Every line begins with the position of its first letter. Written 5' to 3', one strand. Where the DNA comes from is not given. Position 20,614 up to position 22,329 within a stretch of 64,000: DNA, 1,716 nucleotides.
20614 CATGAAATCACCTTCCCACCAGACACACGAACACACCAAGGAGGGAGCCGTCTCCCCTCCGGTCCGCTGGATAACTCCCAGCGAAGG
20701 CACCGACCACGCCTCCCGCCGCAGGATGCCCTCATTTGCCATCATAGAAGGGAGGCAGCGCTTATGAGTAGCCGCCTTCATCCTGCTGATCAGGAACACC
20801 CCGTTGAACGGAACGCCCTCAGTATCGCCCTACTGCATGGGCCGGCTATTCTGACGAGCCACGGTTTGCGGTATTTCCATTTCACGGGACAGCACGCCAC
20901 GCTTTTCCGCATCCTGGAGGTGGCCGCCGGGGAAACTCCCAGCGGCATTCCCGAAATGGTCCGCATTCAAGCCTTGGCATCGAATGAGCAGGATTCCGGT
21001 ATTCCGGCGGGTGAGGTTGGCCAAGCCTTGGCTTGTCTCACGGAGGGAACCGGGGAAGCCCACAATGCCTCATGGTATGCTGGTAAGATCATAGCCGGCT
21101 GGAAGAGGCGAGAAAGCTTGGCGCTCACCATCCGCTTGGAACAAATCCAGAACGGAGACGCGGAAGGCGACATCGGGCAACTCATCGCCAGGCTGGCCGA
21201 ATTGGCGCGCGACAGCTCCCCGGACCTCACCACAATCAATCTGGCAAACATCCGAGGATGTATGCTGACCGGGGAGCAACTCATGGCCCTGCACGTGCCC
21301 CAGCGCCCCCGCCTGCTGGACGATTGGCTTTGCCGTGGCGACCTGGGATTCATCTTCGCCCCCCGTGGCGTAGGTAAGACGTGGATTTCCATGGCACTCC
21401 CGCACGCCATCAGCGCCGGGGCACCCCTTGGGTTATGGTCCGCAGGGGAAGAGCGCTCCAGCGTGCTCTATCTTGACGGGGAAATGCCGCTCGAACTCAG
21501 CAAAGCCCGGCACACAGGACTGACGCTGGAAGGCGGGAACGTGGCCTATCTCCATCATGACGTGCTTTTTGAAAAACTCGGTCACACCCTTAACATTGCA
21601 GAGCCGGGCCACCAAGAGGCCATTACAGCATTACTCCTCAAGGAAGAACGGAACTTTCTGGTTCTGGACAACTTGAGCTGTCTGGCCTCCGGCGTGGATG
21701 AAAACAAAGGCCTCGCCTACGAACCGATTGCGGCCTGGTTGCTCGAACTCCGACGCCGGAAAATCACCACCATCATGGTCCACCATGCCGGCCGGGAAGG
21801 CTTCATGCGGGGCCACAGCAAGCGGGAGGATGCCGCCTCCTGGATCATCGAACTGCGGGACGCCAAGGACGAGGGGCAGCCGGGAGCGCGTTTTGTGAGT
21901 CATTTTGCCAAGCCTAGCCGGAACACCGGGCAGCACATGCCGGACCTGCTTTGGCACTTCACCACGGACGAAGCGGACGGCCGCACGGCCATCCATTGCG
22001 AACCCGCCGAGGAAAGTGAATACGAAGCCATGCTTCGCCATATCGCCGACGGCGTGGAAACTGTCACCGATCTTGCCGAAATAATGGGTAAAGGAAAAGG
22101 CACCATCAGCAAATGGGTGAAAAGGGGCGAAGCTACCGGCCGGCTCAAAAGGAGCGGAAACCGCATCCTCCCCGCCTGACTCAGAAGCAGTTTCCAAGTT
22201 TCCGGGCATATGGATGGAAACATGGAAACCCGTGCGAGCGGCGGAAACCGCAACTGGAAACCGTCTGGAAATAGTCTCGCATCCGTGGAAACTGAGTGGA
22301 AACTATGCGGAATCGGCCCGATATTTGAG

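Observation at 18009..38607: Phage-satellite (PICI-like) element at tRNA-Pro carrying a multi-metal resistance cargo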

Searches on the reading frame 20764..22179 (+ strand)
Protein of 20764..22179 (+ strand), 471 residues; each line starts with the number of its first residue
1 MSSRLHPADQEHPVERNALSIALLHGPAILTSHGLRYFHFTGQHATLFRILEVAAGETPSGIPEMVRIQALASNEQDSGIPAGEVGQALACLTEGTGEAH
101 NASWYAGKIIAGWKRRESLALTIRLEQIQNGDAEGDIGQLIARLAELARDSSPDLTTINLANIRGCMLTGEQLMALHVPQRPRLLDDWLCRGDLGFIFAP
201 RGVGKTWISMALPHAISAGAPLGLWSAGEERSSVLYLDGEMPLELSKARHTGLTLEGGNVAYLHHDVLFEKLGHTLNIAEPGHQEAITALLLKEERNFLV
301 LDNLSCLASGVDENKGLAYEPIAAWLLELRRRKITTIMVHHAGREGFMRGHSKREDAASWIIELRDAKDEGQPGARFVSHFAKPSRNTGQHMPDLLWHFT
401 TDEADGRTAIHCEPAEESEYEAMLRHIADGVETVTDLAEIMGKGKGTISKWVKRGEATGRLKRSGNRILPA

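Call 7: search_protein_families(library=pfam, proteins=[window:20764-22179:+], max_evalue=0.01)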
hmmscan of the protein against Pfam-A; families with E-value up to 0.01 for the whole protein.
window:20764-22179:+ (471 aa): 5 families
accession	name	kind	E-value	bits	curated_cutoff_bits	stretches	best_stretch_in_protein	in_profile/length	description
PF13481.12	AAA_25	-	2.6e-17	63.5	27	1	178-345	19-193/195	AAA domain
PF13551.12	HTH_29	-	0.00038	20.9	28.1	1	423-466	4-52/64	Winged helix-turn helix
PF13384.12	HTH_23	-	0.0043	17.3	24.6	0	423-454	10-40/50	Homeodomain-like domain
PF12728.13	HTH_17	-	0.0091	16.7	27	0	433-457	3-27/51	Helix-turn-helix domain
PF13518.12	HTH_28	-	0.0096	16.4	25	0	423-460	5-41/52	Helix-turn-helix domain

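Call 9: search_protein_families(library=phrogs, proteins=[window:20764-22179:+], max_evalue=0.01)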
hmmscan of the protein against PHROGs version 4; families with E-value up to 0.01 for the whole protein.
window:20764-22179:+ (471 aa): 4 families
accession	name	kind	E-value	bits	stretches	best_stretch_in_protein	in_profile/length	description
phrog_3123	-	unknown function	1.5e-12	47.9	1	180-355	329-518/583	-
phrog_906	-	DNA, RNA and nucleotide metabolism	2.9e-10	40.5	1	177-346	512-676/872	DNA polymerase/primase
phrog_19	-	DNA, RNA and nucleotide metabolism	1.9e-09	37.9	1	37-242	187-392/621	DnaB-like replicative helicase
phrog_6357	-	unknown function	2.8e-06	27.8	1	185-346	24-168/321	-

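Call 15: search_protein_families(library=ncbifam, proteins=[window:20764-22179:+], max_evalue=0.001)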
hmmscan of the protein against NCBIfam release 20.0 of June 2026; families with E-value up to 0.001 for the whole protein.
window:20764-22179:+ (471 aa): 0 families

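Call 22: find_related_loci(query=window:20764-22179:+, collection=genome_contigs, flank=10000)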
Query window:20764-22179:+ (471 aa) in genome_contigs; peptide patterns used: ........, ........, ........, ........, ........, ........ (x = any residue, [..] = any of these).
38 stretches matched a pattern, but none encodes a relative of the query by tblastn (E <= 1e-3).

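Call 23: find_homologous_proteins(query=window:20764-22179:+, max_evalue=0.00001)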
Query window:20764-22179:+ (471 aa): 485 proteins with E <= 0.00001 among 8000 candidates; the best 120 are listed.
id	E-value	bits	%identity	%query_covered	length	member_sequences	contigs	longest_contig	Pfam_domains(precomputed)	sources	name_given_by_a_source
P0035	1.3e-298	1009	94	100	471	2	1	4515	PF13481.13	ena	-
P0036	3.7e-261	885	83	100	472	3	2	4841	PF13481.13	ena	-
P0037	1.4e-222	758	71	99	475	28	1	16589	PF13481.13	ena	-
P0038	7.4e-177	607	83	69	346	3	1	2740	PF13481.13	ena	-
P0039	1.4e-170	586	80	69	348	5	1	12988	PF13481.13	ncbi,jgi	jgi:hypothetical protein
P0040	1.8e-162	560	75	70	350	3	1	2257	PF13481.13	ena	-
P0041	7.2e-158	544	74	68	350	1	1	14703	PF13481.13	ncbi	-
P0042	4.3e-149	516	70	67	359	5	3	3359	PF13481.13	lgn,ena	-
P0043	7.2e-140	485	66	65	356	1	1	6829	PF13481.13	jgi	jgi:hypothetical protein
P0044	4.3e-128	446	64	66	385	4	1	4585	PF13481.13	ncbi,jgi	jgi:hypothetical protein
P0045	5.8e-128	446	60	73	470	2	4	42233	PF13481.13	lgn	-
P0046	8.2e-128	445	63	66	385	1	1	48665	PF13481.13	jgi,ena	jgi:putative DNA primase/helicase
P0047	3.0e-127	444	60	69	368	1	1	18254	PF13481.13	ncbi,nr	ncbi:MAG: AAA family ATPase [Verrucomicrobiaceae bacterium]|nr:AAA family ATPase [Verrucomicrobiacea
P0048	3.2e-127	443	60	69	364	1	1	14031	PF13481.13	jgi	jgi:putative DNA primase/helicase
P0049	5.2e-127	443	61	66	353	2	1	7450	PF13481.13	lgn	-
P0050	2.4e-126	441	62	66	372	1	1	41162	PF13481.13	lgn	-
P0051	3.1e-126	440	63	66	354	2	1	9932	PF13481.13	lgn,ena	-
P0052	4.9e-126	440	64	66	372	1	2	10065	PF13481.13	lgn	-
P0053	5.1e-126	439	61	66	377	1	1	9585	PF13481.13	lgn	-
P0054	2.5e-125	437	63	66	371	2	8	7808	PF13481.13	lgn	-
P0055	3.6e-125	437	61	66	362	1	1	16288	PF13481.13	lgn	-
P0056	4.6e-125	436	61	66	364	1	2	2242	PF13481.13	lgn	-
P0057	7.3e-125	436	63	66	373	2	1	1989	PF13481.13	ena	-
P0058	9.1e-125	435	57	72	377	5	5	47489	PF13481.13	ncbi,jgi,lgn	jgi:hypothetical protein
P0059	2.4e-124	434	61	66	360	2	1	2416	PF13481.13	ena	-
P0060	2.4e-124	434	61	65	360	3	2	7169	PF13481.13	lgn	-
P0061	2.7e-124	434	57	70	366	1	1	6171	PF13481.13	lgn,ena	-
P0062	2.8e-124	434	58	70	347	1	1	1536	PF13481.13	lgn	-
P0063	3.0e-124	434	60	67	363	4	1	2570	PF13481.13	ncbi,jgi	jgi:hypothetical protein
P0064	4.8e-124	433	61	67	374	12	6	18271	PF13481.13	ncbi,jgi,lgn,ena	jgi:hypothetical protein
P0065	7.6e-124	432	58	70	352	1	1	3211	PF13481.13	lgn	-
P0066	1.0e-123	432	59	69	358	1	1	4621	PF13481.13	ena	-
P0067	1.2e-123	432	62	66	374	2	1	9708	PF13481.13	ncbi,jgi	jgi:hypothetical protein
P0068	1.4e-123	431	50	87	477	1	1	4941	PF00772.27,PF13481.13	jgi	jgi:hypothetical protein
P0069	1.5e-123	431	49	93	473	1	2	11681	PF00772.27,PF13481.13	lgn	-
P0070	1.9e-123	431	61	66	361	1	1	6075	PF13481.13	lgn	-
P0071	2.2e-123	431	62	62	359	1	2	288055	PF13481.13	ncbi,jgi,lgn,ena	jgi:hypothetical protein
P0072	2.4e-123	431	60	66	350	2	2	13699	PF13481.13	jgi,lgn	jgi:putative DNA primase/helicase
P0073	3.6e-123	430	60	69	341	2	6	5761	PF13481.13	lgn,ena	-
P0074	9.8e-123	429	52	80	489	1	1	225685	PF13481.13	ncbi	-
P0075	1.3e-122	428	60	67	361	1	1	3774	PF13481.13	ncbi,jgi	jgi:hypothetical protein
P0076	1.9e-122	428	61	66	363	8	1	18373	PF13481.13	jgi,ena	-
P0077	2.4e-122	427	59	68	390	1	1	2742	PF13481.13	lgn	-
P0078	2.9e-122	427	58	67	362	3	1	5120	PF13481.13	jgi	-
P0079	3.1e-122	427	59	66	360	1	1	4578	PF13481.13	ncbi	-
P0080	4.0e-122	427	60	68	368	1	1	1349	PF13481.13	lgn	-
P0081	4.7e-122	426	59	68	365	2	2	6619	PF13481.13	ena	-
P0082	1.2e-121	425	59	70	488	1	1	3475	PF13481.13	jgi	jgi:hypothetical protein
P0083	1.3e-121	425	59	67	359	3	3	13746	PF13481.13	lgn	-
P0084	2.6e-121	424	61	66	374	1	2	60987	PF13481.13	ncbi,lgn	-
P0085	4.5e-121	423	59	66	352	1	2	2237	PF13481.13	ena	-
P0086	4.7e-121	423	59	68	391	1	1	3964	PF13481.13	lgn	-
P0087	4.9e-121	423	60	67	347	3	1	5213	PF13481.13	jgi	-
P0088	7.5e-121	422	59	67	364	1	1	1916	PF13481.13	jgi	jgi:RecA-family ATPase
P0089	2.9e-120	420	58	66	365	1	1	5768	PF13481.13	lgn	-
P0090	1.4e-119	418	58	66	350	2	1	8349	PF13481.13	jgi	jgi:putative DNA primase/helicase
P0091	1.1e-118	415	60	66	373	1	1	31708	PF13481.13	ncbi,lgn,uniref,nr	ncbi:AAA family ATPase [Prosthecobacter sp.]|uniref:AAA family ATPase n=1 Tax=Prosthecobacter sp. Ta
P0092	1.6e-118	415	59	66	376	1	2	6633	PF13481.13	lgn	-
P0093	9.4e-118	412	57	71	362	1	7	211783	PF13481.13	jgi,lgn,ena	-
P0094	2.2e-116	408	68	57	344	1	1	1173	PF13481.13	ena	-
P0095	3.9e-116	407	58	67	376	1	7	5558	PF13481.13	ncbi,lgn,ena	-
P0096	1.3e-115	405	59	66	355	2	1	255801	PF13481.13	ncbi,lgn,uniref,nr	ncbi:AAA domain-containing protein [Prosthecobacter debontii]|uniref:AAA domain-containing protein n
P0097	7.7e-113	396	53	66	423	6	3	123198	PF13481.13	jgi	jgi:hypothetical protein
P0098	8.1e-113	396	52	77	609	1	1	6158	PF13481.13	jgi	jgi:hypothetical protein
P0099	2.5e-112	394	58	65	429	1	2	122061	PF13481.13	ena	-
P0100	4.0e-112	394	54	65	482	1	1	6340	PF13481.13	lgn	-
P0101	6.1e-112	393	55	65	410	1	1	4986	PF13481.13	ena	-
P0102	7.0e-112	393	56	65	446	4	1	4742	PF13481.13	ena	-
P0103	8.9e-112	393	57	65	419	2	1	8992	PF13481.13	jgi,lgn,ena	jgi:hypothetical protein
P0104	1.3e-111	392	55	65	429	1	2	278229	PF13481.13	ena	-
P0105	2.7e-111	391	55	65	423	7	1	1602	PF13481.13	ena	-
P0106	4.4e-111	390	53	65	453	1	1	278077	PF13481.13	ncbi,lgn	-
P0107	9.2e-111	389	55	66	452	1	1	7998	PF13481.13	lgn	-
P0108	1.0e-110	389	52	65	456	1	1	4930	PF13481.13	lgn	-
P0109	1.5e-110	388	57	65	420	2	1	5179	PF13481.13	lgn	-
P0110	1.8e-110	388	56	65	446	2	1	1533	PF13481.13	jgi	jgi:hypothetical protein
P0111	2.0e-110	388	52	65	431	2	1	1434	PF13481.13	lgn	-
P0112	5.6e-110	387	53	64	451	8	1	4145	PF13481.13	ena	-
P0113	6.0e-110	386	54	65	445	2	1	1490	PF13481.13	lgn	-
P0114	6.4e-110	386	57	65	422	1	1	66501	PF13481.13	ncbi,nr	ncbi:MAG: hypothetical protein B7Z37_10310 [Verrucomicrobia bacterium 12-59-8]|nr:MAG: hypothetical 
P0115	7.1e-110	386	53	65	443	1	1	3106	PF13481.13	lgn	-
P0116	7.5e-110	386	52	65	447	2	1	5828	PF13481.13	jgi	jgi:AAA domain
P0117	8.8e-110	386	54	65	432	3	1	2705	PF13481.13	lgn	-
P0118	2.2e-109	385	54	65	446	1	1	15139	PF13481.13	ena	-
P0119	3.3e-109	384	57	65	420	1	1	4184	PF13481.13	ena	-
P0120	4.5e-109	384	56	65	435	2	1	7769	PF13481.13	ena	-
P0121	4.9e-109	383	57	65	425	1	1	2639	PF13481.13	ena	-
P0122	5.1e-109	383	51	65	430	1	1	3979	PF13481.13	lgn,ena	-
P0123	8.8e-109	383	54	65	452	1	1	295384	PF13481.13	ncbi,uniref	ncbi:AAA family ATPase [Prosthecobacter sp.]|uniref:AAA family ATPase n=1 Tax=Prosthecobacter sp. Ta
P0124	1.0e-108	382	56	65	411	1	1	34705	PF13481.13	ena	-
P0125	1.1e-108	382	56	65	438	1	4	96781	PF13481.13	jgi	jgi:hypothetical protein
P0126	1.2e-108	382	56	65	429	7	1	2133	PF13481.13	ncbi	-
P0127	1.2e-108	382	54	65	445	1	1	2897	PF13481.13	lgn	-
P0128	1.5e-108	382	54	65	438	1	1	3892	PF13481.13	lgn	-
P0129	2.9e-108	381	53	65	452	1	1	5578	PF13481.13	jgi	jgi:hypothetical protein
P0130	3.1e-108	381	51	65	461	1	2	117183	PF13481.13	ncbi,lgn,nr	ncbi:MAG: AAA family ATPase [Verrucomicrobia bacterium]|nr:AAA family ATPase [Verrucomicrobiota bact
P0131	3.5e-108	381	53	65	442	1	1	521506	PF13481.13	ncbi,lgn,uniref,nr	ncbi:AAA family ATPase [Prosthecobacter vanneervenii]|uniref:Transposase-like protein n=1 Tax=Prosth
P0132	3.7e-108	381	54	65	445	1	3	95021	PF13481.13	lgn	-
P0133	3.7e-108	381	54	65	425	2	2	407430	PF13481.13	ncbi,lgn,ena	-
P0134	4.1e-108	380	54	65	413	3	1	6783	PF13481.13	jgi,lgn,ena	jgi:hypothetical protein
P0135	4.3e-108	380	55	65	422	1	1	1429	PF13481.13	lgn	-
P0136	5.8e-108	380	53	65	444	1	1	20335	PF13481.13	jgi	jgi:AAA domain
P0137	6.7e-108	380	58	50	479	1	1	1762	PF13481.13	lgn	-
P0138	7.5e-108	380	56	65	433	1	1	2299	PF13481.13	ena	-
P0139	8.7e-108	379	52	65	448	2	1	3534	PF13481.13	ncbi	-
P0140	9.2e-108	379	54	63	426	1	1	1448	PF13481.13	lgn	-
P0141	1.0e-107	379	51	65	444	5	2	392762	PF13481.13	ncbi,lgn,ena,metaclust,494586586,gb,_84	metaclust:\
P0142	1.2e-107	379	52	65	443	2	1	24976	PF13481.13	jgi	-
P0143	2.9e-107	378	53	65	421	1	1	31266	PF13481.13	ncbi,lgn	-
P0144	4.0e-107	377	49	65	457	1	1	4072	PF13481.13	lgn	-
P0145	5.8e-107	377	53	65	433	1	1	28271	PF13481.13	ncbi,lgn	-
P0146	1.0e-106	376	52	66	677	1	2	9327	PF08707.17,PF13481.13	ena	-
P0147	2.7e-106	374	53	65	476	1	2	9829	PF13481.13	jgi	jgi:hypothetical protein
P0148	3.6e-106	374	51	65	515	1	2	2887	PF13481.13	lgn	-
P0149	4.2e-106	374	51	65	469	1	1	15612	PF13481.13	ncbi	-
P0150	5.6e-106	373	56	65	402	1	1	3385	PF13481.13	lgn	-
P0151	6.7e-106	373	50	76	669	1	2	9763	PF08707.17,PF13481.13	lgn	-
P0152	1.6e-105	372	57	61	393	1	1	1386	PF13481.13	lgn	-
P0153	3.0e-105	371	54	65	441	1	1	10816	PF13481.13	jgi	jgi:AAA domain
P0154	3.6e-105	371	54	65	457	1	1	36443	PF13481.13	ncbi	ncbi:MAG: AAA family ATPase, partial [Prosthecobacter sp.]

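Call 25: find_encoding_contigs(protein=P0037, flank=10000, max_places=3)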
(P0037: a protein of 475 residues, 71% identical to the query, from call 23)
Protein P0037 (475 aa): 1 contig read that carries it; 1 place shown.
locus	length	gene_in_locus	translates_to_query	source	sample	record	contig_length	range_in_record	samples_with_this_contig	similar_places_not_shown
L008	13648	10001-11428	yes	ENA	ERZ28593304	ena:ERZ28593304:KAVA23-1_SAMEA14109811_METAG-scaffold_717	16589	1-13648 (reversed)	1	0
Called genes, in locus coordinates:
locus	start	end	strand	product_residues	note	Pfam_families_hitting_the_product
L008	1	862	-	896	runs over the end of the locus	-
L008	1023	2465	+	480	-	-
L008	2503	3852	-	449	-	PF00672:HAMP (weak), PF00512:HisKA, PF02518:HATPase_c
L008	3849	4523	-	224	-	PF00072:Response_reg, PF00486:Trans_reg_C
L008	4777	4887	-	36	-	-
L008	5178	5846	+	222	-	PF01081:Aldolase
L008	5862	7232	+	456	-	PF07670:Gate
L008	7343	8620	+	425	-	PF00589:Phage_integrase (weak)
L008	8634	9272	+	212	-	-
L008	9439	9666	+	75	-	PF12728:HTH_17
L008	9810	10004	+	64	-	-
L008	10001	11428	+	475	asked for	PF13481:AAA_25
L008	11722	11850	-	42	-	-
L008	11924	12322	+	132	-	-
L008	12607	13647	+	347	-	?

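Call 26: find_encoding_contigs(protein=P0039, flank=10000, max_places=3)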
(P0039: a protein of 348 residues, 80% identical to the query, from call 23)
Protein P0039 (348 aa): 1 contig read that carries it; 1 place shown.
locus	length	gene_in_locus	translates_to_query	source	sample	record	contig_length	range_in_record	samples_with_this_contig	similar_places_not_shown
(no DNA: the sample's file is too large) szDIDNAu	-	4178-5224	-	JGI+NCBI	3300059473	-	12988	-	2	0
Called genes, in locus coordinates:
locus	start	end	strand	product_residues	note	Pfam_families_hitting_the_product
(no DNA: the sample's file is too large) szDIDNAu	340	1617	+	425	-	PF00589:Phage_integrase (weak)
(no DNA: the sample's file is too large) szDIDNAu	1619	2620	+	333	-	-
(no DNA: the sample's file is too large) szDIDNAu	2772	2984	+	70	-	PF12728:HTH_17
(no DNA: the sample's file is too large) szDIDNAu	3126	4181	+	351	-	-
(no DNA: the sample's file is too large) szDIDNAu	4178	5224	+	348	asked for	PF13481:AAA_25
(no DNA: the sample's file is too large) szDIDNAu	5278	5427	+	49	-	-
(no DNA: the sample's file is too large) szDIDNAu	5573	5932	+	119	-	-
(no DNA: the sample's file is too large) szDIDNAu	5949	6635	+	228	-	-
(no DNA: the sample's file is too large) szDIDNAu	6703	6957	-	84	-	-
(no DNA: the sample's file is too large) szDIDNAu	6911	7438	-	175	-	PF00565:SNase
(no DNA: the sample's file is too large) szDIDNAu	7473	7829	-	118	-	-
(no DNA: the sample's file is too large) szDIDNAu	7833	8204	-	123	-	-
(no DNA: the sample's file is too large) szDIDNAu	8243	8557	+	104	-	-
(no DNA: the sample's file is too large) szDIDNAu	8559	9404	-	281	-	-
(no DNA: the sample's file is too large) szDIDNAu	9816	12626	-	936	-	PF20464:MmeI_N, PF20465:MmeI_hel, PF20473:MmeI_Mtase, PF20466:MmeI_TRD, PF20467:MmeI_C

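Call 27: find_related_loci(query=A1, collection=genome_contigs, flank=10000)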
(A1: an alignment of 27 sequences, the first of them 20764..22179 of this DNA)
Query A1 (471 aa) in genome_contigs; peptide patterns used: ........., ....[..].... (x = any residue, [..] = any of these).
53 stretches matched a pattern; 47 encode a relative of the query (tblastn E <= 1e-3); 47 distinct loci.
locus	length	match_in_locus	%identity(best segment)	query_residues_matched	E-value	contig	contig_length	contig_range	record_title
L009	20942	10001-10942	81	155-468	7e-170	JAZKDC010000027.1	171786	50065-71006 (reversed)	MAG: Verrucomicrobiota bacterium isolate DC_HB_01_SPN181219-bin032 DCHB01SPN_B032_0_000000000027, whole genome shotgun s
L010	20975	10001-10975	75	141-468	3e-163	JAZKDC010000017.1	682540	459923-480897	MAG: Verrucomicrobiota bacterium isolate DC_HB_01_SPN181219-bin032 DCHB01SPN_B032_0_000000000017, whole genome shotgun s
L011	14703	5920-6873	74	148-468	3e-160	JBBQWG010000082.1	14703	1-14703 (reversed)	MAG: Verrucomicrobiales bacterium isolate Co_metawrap_2047 Cmw_2047_k141_26095899_length_14703_cov_10.9973, whole genome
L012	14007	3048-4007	60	148-470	5e-129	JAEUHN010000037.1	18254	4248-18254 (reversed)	MAG: Verrucomicrobiaceae bacterium isolate new MAG-18 k141_3459023, whole genome shotgun sequence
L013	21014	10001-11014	57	132-470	5e-128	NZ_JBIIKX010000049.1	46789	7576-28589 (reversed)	MAG: Prosthecobacter sp. isolate ME2001-11-26pf_3300042887_group1_bin85 Rohwer_bin2772_scaffold_352_c1, whole genome sho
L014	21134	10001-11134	52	93-470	5e-127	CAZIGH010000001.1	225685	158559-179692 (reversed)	MAG TPA_asm: uncultured Verrucomicrobiaceae bacterium isolate SRP290908_co2_392 genome assembly, contig: NODE_38_length_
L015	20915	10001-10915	62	165-470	1e-124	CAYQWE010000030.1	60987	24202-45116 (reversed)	MAG TPA_asm: uncultured Brevifollis sp. isolate binchicken_co322_209 genome assembly, contig: NODE_936_length_60987_cov_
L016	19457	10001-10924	60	162-470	5e-121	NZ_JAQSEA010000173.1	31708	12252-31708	MAG: Prosthecobacter sp. isolate D1-2020 MAG001 NODE_330_length_31708_cov_6.781695, whole genome shotgun sequence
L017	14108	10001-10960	57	167-470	4e-117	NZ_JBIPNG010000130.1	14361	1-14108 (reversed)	MAG: Prosthecobacter sp. isolate ME2018-04-20_3300034022_group8_bin2 Rohwer_bin2786_scaffold_2421_c1, whole genome shotg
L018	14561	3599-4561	56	167-470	5e-116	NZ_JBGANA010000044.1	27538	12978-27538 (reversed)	MAG: Prosthecobacter sp. isolate MAG_AAO_H125.6 AAOH125-6_opera_contig_3564, whole genome shotgun sequence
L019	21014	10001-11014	52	166-470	2e-114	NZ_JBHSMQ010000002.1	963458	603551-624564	Prosthecobacter fluviatilis strain KACC 12649 spades_K_17_127_2, whole genome shotgun sequence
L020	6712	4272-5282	55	167-470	1e-113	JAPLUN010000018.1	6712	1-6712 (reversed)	MAG: Verrucomicrobia bacterium isolate LacPavin_0920_WC90_MAG_59_8 LacPavin_0920_WC90_scaffold_907778, whole genome shot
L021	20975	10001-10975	54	166-470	1e-113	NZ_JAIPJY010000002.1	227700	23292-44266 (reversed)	MAG: Prosthecobacter sp. isolate Tobar12.5m-G46 Tobar12-5m-C32, whole genome shotgun sequence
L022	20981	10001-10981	54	167-470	1e-112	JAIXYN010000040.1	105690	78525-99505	MAG: Verrucomicrobiaceae bacterium isolate D8_MAG_00016 pond_D8_MAG_00016_000000000011, whole genome shotgun sequence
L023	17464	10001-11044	51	166-470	6e-112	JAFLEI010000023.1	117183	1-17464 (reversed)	MAG: Verrucomicrobia bacterium isolate UWPOB_VERRUCO4 gnl_X_EBJCEAFM_23, whole genome shotgun sequence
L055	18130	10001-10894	46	167-465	2e-79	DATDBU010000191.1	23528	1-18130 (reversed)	MAG TPA_asm: Chthoniobacterales bacterium isolate SMAG_U130 k141_1583838, whole genome shotgun sequence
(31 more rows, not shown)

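Call 58: search_protein_families(library=padloc, proteins=[window:20764-22179:+], max_evalue=0.01)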
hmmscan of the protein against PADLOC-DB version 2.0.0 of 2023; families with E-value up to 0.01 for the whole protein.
window:20764-22179:+ (471 aa): 1 family
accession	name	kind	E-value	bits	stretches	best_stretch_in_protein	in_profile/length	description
PDLC04133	mad1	-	0.00065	18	1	433-466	7-39/60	mads_1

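Call 73: find_encoding_contigs(protein=P0041, flank=10000, max_places=2)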
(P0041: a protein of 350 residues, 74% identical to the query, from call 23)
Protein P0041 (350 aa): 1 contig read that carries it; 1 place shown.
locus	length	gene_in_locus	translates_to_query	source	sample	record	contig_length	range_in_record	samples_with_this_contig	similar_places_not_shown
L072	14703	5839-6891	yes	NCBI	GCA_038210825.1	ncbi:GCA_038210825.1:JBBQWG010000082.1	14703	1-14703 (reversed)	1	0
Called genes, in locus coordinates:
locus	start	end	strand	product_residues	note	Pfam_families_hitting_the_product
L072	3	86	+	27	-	?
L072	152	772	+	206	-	PF02586:SRAP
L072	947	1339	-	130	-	PF28078:GvpU-like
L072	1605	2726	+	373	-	PF02899:Phage_int_SAM_1 (faint), PF00589:Phage_integrase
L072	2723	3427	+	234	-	-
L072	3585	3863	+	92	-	PF12728:HTH_17 (weak)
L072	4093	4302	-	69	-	-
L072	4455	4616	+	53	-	-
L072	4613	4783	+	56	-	-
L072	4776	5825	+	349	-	-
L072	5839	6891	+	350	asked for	PF13481:AAA_25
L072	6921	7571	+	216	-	-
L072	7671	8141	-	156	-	-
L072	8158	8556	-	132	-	-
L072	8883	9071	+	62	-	PF13384:HTH_23 (weak), PF05225:HTH_psq (weak), PF13560:HTH_31 (weak), PF01381:HTH_3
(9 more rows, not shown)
